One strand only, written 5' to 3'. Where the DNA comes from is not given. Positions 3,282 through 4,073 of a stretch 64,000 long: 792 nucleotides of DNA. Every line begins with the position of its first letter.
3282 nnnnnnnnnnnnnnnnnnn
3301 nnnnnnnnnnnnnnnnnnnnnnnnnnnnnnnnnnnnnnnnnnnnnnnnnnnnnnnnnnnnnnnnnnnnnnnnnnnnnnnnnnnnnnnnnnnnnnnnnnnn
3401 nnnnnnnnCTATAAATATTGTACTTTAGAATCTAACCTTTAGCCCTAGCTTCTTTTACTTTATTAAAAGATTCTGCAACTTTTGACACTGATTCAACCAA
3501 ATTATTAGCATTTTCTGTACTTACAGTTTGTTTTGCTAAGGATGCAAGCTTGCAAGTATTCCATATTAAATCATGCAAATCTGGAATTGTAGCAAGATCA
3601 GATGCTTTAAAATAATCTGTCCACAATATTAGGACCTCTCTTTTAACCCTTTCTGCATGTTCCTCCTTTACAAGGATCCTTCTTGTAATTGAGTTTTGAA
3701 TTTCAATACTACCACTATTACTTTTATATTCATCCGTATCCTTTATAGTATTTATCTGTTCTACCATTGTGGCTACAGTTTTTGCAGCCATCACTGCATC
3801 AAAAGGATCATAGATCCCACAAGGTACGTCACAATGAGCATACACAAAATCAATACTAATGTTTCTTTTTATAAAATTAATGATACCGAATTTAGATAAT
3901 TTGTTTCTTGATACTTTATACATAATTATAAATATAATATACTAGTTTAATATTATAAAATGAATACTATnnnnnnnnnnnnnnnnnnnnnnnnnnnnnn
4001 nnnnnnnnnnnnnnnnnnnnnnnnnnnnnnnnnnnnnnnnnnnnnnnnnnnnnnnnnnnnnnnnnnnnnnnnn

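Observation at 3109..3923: Nickel superoxide dismutase with an adjacent mini S26 peptidase: a putative sodN-sodX maturation pair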

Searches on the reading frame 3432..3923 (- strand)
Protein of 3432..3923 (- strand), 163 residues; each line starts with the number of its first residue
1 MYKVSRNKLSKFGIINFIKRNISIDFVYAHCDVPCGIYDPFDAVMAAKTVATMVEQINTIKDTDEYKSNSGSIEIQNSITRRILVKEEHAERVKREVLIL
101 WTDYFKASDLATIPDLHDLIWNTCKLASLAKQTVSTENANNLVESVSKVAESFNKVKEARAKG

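Call 3: search_protein_families(library=pfam, proteins=[window:3432-3923:-], max_evalue=0.01)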
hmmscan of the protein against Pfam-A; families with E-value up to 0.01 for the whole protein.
window:3432-3923:- (163 aa): 1 family
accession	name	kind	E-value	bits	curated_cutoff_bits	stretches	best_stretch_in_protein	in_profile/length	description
PF09055.16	Sod_Ni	-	2.9e-37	128.5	25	1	27-157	3-127/127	Nickel-containing superoxide dismutase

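Call 4: search_protein_families(library=ncbifam, proteins=[window:3432-3923:-], max_evalue=0.01)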
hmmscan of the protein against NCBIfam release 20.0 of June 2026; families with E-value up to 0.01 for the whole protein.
window:3432-3923:- (163 aa): 1 family
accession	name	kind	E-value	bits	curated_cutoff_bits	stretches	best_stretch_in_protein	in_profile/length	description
TIGR02753.1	sodN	equivalog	1.8e-42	145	90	1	14-158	5-144/145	superoxide dismutase, Ni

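Call 8: find_homologous_proteins(query=window:3432-3923:-)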
Query window:3432-3923:- (163 aa): 3806 proteins with E <= 0.001 among 3831 candidates; the best 120 are listed.
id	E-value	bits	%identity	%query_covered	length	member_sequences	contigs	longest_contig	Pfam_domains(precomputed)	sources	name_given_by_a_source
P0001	7.8e-101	352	100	100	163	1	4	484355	PF09055.17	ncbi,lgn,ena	-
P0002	2.0e-74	266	77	100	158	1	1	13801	PF09055.17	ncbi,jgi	ncbi:MAG: superoxide dismutase, Ni [Patescibacteria group bacterium]|jgi:nickel superoxide dismutase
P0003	8.3e-74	264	76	100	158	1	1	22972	PF09055.17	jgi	jgi:nickel superoxide dismutase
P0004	1.6e-73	263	75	100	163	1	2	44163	PF09055.17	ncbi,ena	-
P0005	2.8e-73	263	75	100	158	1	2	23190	PF09055.17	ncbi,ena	-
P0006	6.3e-73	262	74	100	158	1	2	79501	PF09055.17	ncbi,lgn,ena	-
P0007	1.5e-72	260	77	92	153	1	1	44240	PF09055.17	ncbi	ncbi:MAG: superoxide dismutase, Ni [Patescibacteria group bacterium]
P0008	1.3e-46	176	59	88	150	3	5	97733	PF09055.17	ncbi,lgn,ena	-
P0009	9.0e-43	164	54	90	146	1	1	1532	PF09055.17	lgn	-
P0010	1.2e-42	163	53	90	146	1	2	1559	PF09055.17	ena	-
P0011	5.8e-42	161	53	90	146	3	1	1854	PF09055.17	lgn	-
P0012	6.9e-41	158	53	88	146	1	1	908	PF09055.17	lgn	-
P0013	1.7e-39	153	54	85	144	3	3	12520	PF09055.17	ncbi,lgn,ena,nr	ncbi:superoxide dismutase, Ni [Patescibacteria group bacterium]|nr:superoxide dismutase, Ni [Patesci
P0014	3.1e-39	152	51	88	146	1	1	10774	PF09055.17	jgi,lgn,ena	-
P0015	4.7e-38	148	48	91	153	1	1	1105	PF09055.17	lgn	-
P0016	5.4e-38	148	51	87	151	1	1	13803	PF09055.17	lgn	-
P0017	2.2e-37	146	49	89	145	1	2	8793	PF09055.17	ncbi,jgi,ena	-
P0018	2.9e-37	146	50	91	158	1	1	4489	PF09055.17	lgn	-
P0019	3.0e-37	146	55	80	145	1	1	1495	PF09055.17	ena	-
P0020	3.4e-37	146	50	93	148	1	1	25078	PF09055.17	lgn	-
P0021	4.8e-37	145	51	90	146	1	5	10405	PF09055.17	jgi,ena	-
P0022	5.6e-37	145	51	85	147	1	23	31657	PF09055.17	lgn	-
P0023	5.7e-37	145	50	88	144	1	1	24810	PF09055.17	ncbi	-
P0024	6.0e-37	145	54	82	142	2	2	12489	PF09055.17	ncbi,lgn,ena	-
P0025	1.2e-36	144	50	88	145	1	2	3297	PF09055.17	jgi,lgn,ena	-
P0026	1.2e-36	144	47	87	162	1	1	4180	PF09055.17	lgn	-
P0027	1.3e-36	144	50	89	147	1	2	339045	PF09055.17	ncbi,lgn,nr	ncbi:superoxide dismutase, Ni [Candidatus Daviesbacteria bacterium]|nr:superoxide dismutase, Ni [Can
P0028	1.4e-36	144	51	90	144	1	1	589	PF09055.17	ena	-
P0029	1.4e-36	144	51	87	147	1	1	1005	PF09055.17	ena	-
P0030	1.5e-36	144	55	81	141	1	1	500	PF09055.17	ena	-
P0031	1.7e-36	143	48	91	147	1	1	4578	PF09055.17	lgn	-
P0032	1.8e-36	143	49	89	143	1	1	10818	PF09055.17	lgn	-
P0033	1.8e-36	143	51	87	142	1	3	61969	PF09055.17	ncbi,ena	ncbi:MAG: superoxide dismutase, Ni [Patescibacteria group bacterium]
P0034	1.9e-36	143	50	89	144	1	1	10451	PF09055.17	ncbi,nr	ncbi:superoxide dismutase, Ni [Candidatus Daviesbacteria bacterium]|nr:superoxide dismutase, Ni [Can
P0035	2.1e-36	143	50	89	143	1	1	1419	PF09055.17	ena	-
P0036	2.1e-36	143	49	89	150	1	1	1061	PF09055.17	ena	-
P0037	2.4e-36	143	49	88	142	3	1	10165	PF09055.17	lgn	-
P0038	2.4e-36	143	55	80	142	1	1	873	PF09055.17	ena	-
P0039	2.4e-36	143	51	89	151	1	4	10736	PF09055.17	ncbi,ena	-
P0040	2.5e-36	143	49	88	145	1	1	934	PF09055.17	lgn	-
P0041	3.3e-36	142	56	80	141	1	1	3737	PF09055.17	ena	-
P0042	3.4e-36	142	53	79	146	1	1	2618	PF09055.17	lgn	-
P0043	3.6e-36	142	51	90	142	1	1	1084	PF09055.17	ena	-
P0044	3.6e-36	142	51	90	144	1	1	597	PF09055.17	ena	-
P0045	3.6e-36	142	50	85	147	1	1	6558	PF09055.17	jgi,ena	-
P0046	3.6e-36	142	55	81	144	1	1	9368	PF09055.17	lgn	-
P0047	4.2e-36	142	49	90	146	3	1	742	PF09055.17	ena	-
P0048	5.1e-36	142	55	81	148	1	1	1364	PF09055.17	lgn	-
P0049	5.1e-36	142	49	88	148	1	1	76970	PF09055.17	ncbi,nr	ncbi:MAG: superoxide dismutase, Ni [Candidatus Daviesbacteria bacterium]|nr:superoxide dismutase, Ni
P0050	6.4e-36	141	50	87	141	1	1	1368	PF09055.17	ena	-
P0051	6.8e-36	141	48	90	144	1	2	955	PF09055.17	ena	-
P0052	6.8e-36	141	51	90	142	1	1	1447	PF09055.17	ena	-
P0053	7.1e-36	141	54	81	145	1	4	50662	PF09055.17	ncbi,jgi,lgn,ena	-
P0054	8.1e-36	141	48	89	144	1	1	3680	PF09055.17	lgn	-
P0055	8.4e-36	141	53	81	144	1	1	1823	PF09055.17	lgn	-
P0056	8.4e-36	141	52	85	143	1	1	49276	PF09055.17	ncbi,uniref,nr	ncbi:superoxide dismutase, Ni [Candidatus Daviesbacteria bacterium RIFCSPHIGHO2_01_FULL_40_11]|unire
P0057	8.6e-36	141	52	85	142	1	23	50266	PF09055.17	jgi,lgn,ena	-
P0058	8.8e-36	141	49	90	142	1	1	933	PF09055.17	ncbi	-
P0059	8.8e-36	141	50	88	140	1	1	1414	PF09055.17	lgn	-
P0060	9.0e-36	141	48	90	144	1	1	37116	PF09055.17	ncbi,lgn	-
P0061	9.2e-36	141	54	81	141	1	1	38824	PF09055.17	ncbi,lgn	-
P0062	9.3e-36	141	54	79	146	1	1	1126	PF09055.17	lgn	-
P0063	9.9e-36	141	54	80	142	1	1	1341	PF09055.17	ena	-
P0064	1.0e-35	141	53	80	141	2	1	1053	PF09055.17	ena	-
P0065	1.0e-35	141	48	90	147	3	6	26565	PF09055.17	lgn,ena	-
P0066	1.1e-35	141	50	88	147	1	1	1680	PF09055.17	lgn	-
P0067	1.1e-35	141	53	84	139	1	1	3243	PF09055.17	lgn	-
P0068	1.2e-35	141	48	90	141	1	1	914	PF09055.17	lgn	-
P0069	1.2e-35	141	54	80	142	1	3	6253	PF09055.17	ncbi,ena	-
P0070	1.2e-35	141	49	88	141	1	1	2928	PF09055.17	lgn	-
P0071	1.3e-35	140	54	82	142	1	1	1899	PF09055.17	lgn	-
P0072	1.3e-35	140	49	90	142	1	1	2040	PF09055.17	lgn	-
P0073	1.5e-35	140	49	90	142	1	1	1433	PF09055.17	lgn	-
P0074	1.5e-35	140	47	91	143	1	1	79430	PF09055.17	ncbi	-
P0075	1.6e-35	140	54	80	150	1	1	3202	PF09055.17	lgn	-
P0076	1.6e-35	140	48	90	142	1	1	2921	PF09055.17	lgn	-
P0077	1.6e-35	140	51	89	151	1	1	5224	PF09055.17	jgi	-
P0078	1.7e-35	140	50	85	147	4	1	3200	PF09055.17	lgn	-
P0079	1.7e-35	140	48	90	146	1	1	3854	PF09055.17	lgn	-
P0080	1.9e-35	140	49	89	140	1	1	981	PF09055.17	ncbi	-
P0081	1.9e-35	140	51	83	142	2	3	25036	PF09055.17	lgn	-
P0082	2.0e-35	140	50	81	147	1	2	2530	PF09055.17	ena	-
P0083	2.0e-35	140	43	92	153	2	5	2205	PF09055.17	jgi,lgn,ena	-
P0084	2.0e-35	140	52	81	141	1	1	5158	PF09055.17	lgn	-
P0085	2.0e-35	140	52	81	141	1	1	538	PF09055.17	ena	-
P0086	2.0e-35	140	50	85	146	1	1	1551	PF09055.17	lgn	-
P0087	2.1e-35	140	48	90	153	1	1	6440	PF09055.17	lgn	-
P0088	2.2e-35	140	52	81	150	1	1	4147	PF09055.17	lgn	-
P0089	2.2e-35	140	49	90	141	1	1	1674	PF09055.17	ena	-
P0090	2.2e-35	140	48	90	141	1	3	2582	PF09055.17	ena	-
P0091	2.4e-35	140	51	86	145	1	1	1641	PF09055.17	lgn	-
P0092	2.5e-35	140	51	88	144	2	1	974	PF09055.17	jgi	jgi:nickel superoxide dismutase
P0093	2.5e-35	140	53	82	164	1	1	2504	PF09055.17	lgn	-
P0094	2.5e-35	140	52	84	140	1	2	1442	PF09055.17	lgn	-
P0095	2.5e-35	140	48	88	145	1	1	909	PF09055.17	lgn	-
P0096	2.6e-35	139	53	80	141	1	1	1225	PF09055.17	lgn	-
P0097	2.6e-35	139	50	90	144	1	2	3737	PF09055.17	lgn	-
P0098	2.6e-35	139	55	82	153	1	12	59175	PF09055.17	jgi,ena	-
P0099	2.8e-35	139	48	89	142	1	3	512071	PF09055.17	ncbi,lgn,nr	ncbi:superoxide dismutase, Ni [Candidatus Daviesbacteria bacterium]|nr:superoxide dismutase, Ni [Can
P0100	3.0e-35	139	45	90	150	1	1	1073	PF09055.17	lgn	-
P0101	3.1e-35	139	51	85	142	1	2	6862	PF09055.17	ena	-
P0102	3.2e-35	139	49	88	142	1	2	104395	PF09055.17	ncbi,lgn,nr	ncbi:superoxide dismutase, Ni [Candidatus Daviesbacteria bacterium]|nr:superoxide dismutase, Ni [Can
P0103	3.3e-35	139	50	87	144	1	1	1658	PF09055.17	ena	-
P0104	3.4e-35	139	49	90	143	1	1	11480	PF09055.17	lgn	-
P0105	3.5e-35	139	47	88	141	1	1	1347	PF09055.17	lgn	-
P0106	3.9e-35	139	49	90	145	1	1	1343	PF09055.17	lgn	-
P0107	4.1e-35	139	44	97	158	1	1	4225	PF09055.17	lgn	-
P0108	4.2e-35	139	54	79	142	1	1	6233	PF09055.17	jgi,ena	-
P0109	4.4e-35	139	52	80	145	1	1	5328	PF09055.17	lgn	-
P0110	4.4e-35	139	47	90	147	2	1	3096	PF09055.17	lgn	-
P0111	4.5e-35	139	50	90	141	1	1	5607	PF09055.17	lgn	-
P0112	4.9e-35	139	46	90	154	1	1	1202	PF09055.17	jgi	jgi:nickel superoxide dismutase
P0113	4.9e-35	139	52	84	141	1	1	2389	PF09055.17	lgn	-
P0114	5.5e-35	138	49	89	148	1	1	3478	PF09055.17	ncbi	-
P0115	5.7e-35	138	48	89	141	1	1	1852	PF09055.17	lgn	-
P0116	5.9e-35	138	51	85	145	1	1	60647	PF09055.17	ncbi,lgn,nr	ncbi:MAG: superoxide dismutase, Ni [Candidatus Daviesbacteria bacterium]|nr:superoxide dismutase, Ni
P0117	6.1e-35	138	51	86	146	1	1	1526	PF09055.17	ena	-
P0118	6.2e-35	138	53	80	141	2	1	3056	PF09055.17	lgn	-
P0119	6.2e-35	138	46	90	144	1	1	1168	PF09055.17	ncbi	-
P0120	6.5e-35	138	51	85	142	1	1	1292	PF09055.17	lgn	-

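Call 9: find_encoding_contigs(protein=window:3432-3923:-, flank=6000, max_places=6)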
Protein window:3432-3923:- (163 aa): 9 contigs read that carry it; 3 places shown.
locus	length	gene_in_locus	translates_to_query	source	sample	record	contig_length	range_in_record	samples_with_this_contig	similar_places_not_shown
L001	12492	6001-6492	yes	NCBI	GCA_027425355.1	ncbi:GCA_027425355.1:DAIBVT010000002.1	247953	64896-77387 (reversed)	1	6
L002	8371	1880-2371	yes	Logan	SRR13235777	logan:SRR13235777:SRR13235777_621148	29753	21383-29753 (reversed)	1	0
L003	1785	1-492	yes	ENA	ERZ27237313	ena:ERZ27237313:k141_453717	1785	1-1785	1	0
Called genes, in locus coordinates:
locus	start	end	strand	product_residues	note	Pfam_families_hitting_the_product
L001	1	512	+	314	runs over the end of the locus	PF00551:Formyl_trans_N, PF02911:Formyl_trans_C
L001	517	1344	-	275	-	PF02355:SecD_SecF_C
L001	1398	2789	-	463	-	PF21760:SecD_1st, PF22599:SecDF_P1_head, PF02355:SecD_SecF_C, PF03176:MMPL (weak)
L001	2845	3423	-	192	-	-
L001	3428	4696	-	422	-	PF11258:DUF3048, PF17479:DUF3048_C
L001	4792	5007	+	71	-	-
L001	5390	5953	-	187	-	-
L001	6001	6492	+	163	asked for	PF09055:Sod_Ni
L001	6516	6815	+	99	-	PF00717:Peptidase_S24, PF10502:Peptidase_S26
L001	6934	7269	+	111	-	PF01250:Ribosomal_S6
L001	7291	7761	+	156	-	PF00436:SSB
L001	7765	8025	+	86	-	PF01084:Ribosomal_S18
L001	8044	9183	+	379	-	-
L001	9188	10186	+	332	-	-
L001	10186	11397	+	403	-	PF22694:CtpB_N-like (weak), PF00595:PDZ, PF13180:PDZ_2, PF17820:PDZ_6, PF03572:Peptidase_S41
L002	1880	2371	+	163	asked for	PF09055:Sod_Ni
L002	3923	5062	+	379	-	-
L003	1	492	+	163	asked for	PF09055:Sod_Ni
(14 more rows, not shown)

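Call 10: search_solved_structures(query=window:3432-3923:-, show_alignments=2)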
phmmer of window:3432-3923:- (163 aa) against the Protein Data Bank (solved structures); distinct sequences matched with E-value up to 0.001: 6.
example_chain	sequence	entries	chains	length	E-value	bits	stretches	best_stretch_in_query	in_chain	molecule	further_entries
1t6i_A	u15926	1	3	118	6.7e-16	61.8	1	30-157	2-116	Superoxide dismutase [Ni]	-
1t6q_A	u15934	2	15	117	1.1e-15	61.2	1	30-157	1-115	Superoxide dismutase [Ni]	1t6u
3g4x_A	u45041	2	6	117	4e-15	59.3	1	30-157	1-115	Superoxide dismutase [Ni]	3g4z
4ncq_A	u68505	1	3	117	9.5e-15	58.1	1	31-157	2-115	Superoxide dismutase [Ni]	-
3g50_A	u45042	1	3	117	1.4e-14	57.5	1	30-157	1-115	Superoxide dismutase [Ni]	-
1q0d_A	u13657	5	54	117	2.9e-14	56.5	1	30-158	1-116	Superoxide dismutase [Ni]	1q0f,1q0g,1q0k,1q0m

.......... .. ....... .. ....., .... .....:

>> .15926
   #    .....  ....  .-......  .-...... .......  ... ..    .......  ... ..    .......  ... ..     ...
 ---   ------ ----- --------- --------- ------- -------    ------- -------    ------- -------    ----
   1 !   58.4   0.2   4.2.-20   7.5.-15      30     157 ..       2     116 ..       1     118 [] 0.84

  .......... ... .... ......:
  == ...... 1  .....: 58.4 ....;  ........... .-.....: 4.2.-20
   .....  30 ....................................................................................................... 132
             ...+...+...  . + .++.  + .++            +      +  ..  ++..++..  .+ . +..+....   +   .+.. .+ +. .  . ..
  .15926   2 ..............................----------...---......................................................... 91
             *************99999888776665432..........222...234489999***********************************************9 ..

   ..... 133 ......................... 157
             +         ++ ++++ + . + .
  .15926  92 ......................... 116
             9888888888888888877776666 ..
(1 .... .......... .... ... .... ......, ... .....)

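Call 19: find_related_loci(query=A1, collection=genome_contigs, flank=3000)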
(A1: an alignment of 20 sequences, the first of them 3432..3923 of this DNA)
Query A1 (163 aa) in genome_contigs; peptide patterns used: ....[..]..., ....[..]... (x = any residue, [..] = any of these).
600 stretches matched a pattern (row limit reached: there are more); 592 encode a relative of the query (tblastn E <= 1e-3); the best 80 are kept; 80 distinct loci.
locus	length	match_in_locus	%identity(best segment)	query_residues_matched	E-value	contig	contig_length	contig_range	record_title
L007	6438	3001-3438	52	15-160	3e-48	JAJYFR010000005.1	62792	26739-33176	MAG: bacterium isolate DBS1-2.bin54 NODE_298_length_62792_cov_2.472720, whole genome shotgun sequence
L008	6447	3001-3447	47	8-158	7e-41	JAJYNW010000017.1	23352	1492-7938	MAG: bacterium isolate DBS2-4.bin98 NODE_3706_length_23352_cov_4.21684, whole genome shotgun sequence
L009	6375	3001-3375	51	28-158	2e-40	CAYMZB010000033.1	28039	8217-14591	MAG TPA_asm: uncultured Gammaproteobacteria bacterium isolate binchicken_co203_489 genome assembly, contig: k141_718359,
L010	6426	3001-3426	46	12-159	3e-40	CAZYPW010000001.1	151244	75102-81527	MAG TPA_asm: uncultured Gammaproteobacteria bacterium isolate binchicken_co38_269 genome assembly, contig: NODE_276_leng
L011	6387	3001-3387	49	27-162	1e-39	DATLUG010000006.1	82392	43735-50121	MAG TPA_asm: Candidatus Micrarchaeia archaeon isolate SMAG_U13977 k141_119499, whole genome shotgun sequence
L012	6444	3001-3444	45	4-158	8e-40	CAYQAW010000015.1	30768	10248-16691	MAG TPA_asm: uncultured Gammaproteobacteria bacterium isolate binchicken_co251_588 genome assembly, contig: NODE_2045_le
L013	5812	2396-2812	44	3-158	5e-39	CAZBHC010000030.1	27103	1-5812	MAG TPA_asm: uncultured Dehalococcoidales bacterium isolate SRP092796_co2_763 genome assembly, contig: k141_1427807, who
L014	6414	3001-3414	46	10-153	6e-39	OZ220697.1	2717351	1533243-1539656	MAG: Dehalococcoidia bacterium isolate 552d0281-56ae-4b1c-9010-7409b7828556 genome assembly, chromosome: 1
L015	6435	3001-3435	46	14-158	4e-39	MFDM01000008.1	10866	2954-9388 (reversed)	MAG: Candidatus Daviesbacteria bacterium RIFCSPLOWO2_01_FULL_39_12 rifcsplowo2_01_scaffold_15073, whole genome shotgun s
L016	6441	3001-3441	46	12-158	8e-39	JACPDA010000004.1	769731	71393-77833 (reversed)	MAG: Candidatus Daviesbacteria bacterium isolate NC_groundwater_297_Ag_B-0.1um_41_14 S7_GD2017_3_B1_scaffold_1, whole ge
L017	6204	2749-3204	43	9-160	9e-39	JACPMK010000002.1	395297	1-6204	MAG: Candidatus Wildermuthbacteria bacterium isolate NC_groundwater_547_Ag_S-0.1um_45_20 S35_SO-1_scaffold_531043, whole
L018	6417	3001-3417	43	3-158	1e-38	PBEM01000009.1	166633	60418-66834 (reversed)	MAG: Chloroflexota bacterium isolate SP321 MHASMcontig_2095429, whole genome shotgun sequence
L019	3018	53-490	45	12-157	6e-38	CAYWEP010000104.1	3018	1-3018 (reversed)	MAG TPA_asm: uncultured Gammaproteobacteria bacterium isolate SRP269290_co3_1003 genome assembly, contig: NODE_55216_len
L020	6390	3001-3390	48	27-163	5e-37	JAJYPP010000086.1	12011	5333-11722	MAG: bacterium isolate DS3.bin64 NODE_6025_length_12011_cov_12.061343, whole genome shotgun sequence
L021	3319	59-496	43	12-157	5e-38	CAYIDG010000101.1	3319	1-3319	MAG TPA_asm: uncultured archaeon isolate ERP119705_co1_846 genome assembly, contig: NODE_59718_length_3319_cov_4.305147,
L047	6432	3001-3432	44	14-157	2e-35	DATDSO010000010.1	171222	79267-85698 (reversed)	MAG TPA_asm: archaeon isolate SMAG_U8005 k141_647220, whole genome shotgun sequence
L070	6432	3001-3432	44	12-157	4e-34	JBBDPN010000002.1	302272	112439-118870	MAG: Candidatus Woykebacteria bacterium isolate LejiaB_43_27 Lejia_B_33_length_302272_cov_16, whole genome shotgun seque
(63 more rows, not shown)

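Call 26: find_encoding_contigs(protein=P0006, flank=5000, max_places=1)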
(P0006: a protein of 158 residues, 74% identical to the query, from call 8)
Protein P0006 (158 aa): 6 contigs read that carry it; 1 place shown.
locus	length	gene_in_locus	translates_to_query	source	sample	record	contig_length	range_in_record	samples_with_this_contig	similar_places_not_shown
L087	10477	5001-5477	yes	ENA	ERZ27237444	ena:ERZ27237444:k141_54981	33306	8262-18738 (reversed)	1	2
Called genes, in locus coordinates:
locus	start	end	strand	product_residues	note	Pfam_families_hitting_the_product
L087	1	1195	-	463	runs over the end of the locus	PF21760:SecD_1st, PF22599:SecDF_P1_head, PF02355:SecD_SecF_C, PF03176:MMPL (weak)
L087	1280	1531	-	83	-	-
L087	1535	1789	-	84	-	-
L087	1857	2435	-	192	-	-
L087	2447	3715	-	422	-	PF11258:DUF3048, PF17479:DUF3048_C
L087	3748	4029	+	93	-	-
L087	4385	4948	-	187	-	-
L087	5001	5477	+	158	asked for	PF09055:Sod_Ni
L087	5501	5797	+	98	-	PF00717:Peptidase_S24, PF10502:Peptidase_S26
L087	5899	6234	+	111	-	PF01250:Ribosomal_S6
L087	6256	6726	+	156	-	PF00436:SSB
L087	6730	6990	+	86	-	PF01084:Ribosomal_S18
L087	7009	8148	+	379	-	-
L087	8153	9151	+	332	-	-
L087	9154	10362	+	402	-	PF22694:CtpB_N-like, PF00595:PDZ, PF13180:PDZ_2, PF17820:PDZ_6, PF03572:Peptidase_S41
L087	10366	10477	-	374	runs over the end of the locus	PF01168:Ala_racemase_N, PF00842:Ala_racemase_C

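Call 27: find_encoding_contigs(protein=P0008, flank=5000, max_places=1)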
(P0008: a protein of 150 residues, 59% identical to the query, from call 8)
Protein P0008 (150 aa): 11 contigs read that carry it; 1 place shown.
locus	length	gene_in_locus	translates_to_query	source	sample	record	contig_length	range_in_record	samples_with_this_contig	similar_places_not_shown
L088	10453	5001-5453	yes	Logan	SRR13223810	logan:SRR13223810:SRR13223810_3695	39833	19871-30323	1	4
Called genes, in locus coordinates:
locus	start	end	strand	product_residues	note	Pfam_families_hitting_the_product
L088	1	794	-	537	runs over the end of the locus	PF01935:DUF87, PF12846:AAA_10, PF19044:P-loop_TraG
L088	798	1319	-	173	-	PF26593:TraC-like (weak)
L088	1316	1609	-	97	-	-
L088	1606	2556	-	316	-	-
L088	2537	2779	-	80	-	PF04956:TrbC (weak), PF18895:T4SS_pilin (weak)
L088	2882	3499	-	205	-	PF00300:His_Phos_1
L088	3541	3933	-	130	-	PF09945:DUF2177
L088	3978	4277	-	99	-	PF01638:HxlR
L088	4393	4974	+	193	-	PF02525:Flavodoxin_2 (weak), PF03358:FMN_red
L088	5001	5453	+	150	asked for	PF09055:Sod_Ni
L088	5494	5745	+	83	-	PF10502:Peptidase_S26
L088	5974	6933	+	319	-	PF00296:Bac_luciferase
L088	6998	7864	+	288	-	PF00296:Bac_luciferase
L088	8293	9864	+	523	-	-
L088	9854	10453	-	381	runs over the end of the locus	PF01906:YbjQ_1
